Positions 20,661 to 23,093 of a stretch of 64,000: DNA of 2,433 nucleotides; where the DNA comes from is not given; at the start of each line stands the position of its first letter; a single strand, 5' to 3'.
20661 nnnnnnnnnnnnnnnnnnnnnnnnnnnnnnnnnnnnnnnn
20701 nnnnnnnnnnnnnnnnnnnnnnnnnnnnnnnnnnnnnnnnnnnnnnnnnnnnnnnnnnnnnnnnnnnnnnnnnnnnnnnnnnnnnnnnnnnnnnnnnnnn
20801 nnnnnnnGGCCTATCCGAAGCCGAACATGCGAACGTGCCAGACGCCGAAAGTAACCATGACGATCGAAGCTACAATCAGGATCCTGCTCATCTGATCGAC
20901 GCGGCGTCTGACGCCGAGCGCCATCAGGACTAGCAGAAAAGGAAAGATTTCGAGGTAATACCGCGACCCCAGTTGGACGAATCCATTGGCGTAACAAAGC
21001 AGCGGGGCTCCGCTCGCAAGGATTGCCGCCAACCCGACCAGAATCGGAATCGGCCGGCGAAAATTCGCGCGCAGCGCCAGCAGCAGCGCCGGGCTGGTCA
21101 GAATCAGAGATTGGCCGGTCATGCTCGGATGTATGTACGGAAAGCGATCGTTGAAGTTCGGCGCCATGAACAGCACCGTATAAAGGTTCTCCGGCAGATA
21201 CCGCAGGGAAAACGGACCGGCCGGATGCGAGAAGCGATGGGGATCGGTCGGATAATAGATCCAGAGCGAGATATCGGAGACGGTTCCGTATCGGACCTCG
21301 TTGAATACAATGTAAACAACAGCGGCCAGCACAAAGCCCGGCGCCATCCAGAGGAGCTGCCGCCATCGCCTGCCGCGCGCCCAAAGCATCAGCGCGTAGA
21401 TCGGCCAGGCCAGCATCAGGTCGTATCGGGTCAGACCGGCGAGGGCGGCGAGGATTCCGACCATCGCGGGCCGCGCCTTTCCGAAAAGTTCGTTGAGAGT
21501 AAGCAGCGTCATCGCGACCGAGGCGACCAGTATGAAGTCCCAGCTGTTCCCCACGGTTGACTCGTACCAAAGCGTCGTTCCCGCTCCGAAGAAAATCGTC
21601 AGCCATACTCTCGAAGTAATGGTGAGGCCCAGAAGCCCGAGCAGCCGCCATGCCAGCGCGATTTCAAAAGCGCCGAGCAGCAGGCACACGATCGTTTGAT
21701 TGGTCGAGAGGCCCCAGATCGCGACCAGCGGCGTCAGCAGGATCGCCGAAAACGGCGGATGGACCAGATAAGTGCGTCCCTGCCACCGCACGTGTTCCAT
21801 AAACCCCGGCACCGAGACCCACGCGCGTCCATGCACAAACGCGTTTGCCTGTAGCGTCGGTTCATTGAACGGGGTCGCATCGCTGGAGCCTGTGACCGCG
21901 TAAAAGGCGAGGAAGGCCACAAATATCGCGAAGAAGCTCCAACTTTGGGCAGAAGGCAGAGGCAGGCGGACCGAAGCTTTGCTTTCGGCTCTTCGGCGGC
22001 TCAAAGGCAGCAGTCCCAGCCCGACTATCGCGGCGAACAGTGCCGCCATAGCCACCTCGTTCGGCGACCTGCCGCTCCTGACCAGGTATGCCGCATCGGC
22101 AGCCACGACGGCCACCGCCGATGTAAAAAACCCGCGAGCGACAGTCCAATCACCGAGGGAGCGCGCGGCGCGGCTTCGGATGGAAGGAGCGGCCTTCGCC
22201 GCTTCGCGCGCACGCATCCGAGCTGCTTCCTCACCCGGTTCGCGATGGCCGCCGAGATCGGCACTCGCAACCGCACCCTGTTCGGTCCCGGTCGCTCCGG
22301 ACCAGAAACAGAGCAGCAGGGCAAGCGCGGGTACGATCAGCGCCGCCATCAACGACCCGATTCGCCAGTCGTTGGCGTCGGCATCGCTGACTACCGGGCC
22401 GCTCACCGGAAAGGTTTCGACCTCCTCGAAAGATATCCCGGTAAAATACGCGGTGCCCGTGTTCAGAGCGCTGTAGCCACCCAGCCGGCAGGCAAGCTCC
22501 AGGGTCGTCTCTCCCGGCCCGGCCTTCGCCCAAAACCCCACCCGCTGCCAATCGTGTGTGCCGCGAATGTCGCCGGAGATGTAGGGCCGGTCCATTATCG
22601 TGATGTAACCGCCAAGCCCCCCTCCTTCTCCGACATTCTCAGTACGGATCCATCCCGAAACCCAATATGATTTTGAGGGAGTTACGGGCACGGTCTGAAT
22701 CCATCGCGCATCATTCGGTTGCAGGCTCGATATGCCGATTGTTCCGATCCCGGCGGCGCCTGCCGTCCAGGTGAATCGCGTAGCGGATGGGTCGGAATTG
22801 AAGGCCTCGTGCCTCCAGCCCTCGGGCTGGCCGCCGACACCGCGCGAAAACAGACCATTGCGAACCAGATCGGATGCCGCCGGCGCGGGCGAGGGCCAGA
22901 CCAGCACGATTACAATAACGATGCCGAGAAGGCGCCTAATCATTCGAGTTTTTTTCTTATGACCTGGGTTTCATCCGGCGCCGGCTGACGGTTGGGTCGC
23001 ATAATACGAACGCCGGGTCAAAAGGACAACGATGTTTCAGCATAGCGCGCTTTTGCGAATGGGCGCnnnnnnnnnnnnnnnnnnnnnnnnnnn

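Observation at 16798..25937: Divergent cluster of four GT-C-like membrane glycosyltransferases armed with three paralogous periplasmic CBM-like modules and a PA14 domain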

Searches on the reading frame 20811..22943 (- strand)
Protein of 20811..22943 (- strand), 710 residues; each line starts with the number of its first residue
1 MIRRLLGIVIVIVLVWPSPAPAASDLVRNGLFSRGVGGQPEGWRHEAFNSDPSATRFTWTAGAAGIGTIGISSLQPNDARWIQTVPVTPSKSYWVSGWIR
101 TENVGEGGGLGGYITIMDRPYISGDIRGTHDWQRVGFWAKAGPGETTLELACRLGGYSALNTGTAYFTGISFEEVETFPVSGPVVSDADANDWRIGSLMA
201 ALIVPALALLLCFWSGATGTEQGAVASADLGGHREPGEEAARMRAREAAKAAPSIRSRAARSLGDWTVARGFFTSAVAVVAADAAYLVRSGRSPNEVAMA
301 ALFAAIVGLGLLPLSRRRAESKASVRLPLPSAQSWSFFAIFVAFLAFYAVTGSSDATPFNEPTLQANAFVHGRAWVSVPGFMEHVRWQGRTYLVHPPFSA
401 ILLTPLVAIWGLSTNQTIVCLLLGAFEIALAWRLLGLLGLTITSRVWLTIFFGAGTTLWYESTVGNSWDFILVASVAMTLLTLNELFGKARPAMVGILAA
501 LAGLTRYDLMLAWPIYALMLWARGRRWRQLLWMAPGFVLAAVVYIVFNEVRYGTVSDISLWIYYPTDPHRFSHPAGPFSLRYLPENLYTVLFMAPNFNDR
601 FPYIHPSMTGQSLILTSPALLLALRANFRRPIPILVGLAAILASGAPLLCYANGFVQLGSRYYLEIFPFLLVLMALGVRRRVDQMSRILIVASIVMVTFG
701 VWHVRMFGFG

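Call 3: search_protein_families(library=pfam, proteins=[window:20811-22943:-], max_evalue=0.1)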
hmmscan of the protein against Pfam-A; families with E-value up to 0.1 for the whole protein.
window:20811-22943:- (710 aa): 0 families

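Call 4: search_protein_families(library=ncbifam, proteins=[window:20811-22943:-], max_evalue=0.1)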
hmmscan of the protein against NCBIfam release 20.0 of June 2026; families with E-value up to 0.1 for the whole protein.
window:20811-22943:- (710 aa): 1 family
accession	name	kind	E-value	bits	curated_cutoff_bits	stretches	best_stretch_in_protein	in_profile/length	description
NF047440.1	LA3751_2_3_fam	subfamily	3.5e-08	32.7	200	2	387-554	73-246/460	LA_3751/LA_3752 family putative glycosyltransferase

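Call 54: search_protein_representatives(protein=window:20811-22943:-)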
Query: 710 residues. Proteins with E-value up to 0.001 (for the whole library): 3196; up to 1e-10: 1541; up to 1e-30: 167. The best 150 are listed.
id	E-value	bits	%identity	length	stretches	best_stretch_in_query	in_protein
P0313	0.0e+00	1383.7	87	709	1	1-710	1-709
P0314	7.7e-199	679.1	49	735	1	10-710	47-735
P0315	5.0e-143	494.6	57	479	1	266-710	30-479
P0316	2.8e-142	492.1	44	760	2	199-710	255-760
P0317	6.3e-109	381.8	44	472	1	269-709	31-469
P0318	1.5e-106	374.0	46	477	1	268-709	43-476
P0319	5.7e-96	339.0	47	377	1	339-708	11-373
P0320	1.2e-87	311.5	45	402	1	357-710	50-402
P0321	1.7e-79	284.5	42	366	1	339-709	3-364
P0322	1.5e-78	281.4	50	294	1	411-709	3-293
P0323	2.4e-75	270.8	43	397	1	332-710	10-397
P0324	1.3e-74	268.4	39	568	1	21-516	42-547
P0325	3.3e-74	267.0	40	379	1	338-707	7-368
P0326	5.2e-74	266.4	49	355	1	364-617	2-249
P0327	2.6e-73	264.1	48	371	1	388-675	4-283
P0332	2.2e-68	247.8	34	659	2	335-704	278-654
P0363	3.4e-46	174.5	32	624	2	357-702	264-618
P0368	2.4e-45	171.6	29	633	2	336-701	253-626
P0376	6.7e-44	166.9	28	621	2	339-702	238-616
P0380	9.1e-43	163.1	28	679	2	355-699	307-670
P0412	3.6e-37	144.6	28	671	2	365-699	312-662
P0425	1.2e-35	139.6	27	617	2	332-700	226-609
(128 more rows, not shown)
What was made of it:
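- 20811..22943 (-): A: 710-aa fusion. It has a signal peptide, the module (aa 24-178 = nt 22410-22874), a TM helix (aa 195-213), a long basic cytoplasmic linker and a compact ~380-aa GT-C-like domain (aa 331-710 = nt 20814-21953). The whole A query (module included) matches 3196 representative proteins; most listed matches to the membrane domain are stand-alone ~380-430-aa proteins (call 54).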

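Call 63: list_cluster_members(proteins=[window:20811-22943:-, window:19059-20807:-, window:18357-19058:-, window:16798-18360:-, window:23193-25937:+])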
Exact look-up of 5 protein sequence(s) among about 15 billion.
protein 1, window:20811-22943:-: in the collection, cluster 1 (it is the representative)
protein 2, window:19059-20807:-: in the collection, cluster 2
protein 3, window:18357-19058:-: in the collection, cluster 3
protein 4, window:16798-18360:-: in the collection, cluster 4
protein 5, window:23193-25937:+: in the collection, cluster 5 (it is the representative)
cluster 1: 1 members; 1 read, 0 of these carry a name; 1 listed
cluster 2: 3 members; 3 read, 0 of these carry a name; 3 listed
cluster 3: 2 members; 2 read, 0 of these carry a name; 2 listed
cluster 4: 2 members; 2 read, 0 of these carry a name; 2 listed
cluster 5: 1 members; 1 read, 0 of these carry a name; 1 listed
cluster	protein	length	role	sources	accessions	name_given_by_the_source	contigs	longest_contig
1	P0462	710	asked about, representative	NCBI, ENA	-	-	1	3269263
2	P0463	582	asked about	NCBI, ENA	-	-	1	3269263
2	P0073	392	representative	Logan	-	-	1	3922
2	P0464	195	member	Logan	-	-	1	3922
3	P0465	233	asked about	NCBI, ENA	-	-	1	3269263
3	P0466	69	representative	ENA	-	-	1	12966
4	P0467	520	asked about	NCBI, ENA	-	-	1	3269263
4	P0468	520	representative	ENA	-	-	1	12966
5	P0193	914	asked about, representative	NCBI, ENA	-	-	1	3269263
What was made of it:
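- Checked: The same five products, with the same boundaries, are on record on one 3.27-Mb contig (call 63).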

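Call 71: list_cluster_members(proteins=[P0324, P0332, P0363, P0368, P0376, P0380, P0412, P0425, P0314, P0316])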
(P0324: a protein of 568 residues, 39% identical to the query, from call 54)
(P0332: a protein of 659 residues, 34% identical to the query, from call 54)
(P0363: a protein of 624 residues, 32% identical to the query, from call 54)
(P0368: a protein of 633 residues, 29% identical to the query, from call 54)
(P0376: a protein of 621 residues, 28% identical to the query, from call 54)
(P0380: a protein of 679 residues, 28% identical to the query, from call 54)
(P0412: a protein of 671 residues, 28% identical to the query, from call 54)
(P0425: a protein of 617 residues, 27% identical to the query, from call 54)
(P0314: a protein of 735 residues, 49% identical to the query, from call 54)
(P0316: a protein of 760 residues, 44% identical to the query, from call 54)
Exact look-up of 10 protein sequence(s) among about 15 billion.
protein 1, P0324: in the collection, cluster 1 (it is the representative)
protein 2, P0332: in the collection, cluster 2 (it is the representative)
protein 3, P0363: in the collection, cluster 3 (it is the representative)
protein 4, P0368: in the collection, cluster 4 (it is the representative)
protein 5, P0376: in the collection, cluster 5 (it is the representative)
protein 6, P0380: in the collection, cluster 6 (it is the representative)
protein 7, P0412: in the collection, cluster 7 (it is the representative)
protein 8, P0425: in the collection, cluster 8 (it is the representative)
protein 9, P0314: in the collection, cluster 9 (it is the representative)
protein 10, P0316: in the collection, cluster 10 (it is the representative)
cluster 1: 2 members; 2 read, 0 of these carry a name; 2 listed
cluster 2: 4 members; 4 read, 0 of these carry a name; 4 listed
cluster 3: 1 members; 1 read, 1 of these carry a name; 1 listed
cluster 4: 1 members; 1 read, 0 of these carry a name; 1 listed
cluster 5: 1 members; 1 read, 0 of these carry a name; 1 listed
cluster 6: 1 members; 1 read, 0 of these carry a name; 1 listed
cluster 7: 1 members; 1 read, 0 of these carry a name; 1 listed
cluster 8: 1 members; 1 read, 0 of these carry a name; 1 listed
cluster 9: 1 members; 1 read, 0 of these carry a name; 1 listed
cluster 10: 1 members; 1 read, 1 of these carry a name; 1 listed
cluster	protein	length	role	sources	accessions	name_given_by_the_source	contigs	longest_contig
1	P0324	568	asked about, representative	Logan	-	-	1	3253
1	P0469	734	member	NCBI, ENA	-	-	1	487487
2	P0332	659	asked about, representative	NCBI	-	-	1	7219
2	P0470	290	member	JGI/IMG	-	-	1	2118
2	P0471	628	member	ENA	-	-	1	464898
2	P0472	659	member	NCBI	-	-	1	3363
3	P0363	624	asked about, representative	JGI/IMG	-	hypothetical protein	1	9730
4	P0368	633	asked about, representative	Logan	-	-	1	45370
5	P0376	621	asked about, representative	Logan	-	-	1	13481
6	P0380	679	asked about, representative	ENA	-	-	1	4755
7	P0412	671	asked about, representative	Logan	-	-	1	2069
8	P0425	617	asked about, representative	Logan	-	-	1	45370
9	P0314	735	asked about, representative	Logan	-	-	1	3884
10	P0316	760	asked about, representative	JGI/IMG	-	hypothetical protein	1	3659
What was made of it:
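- Tried and rejected: Cluster look-ups gave no source names (calls 63, 71).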
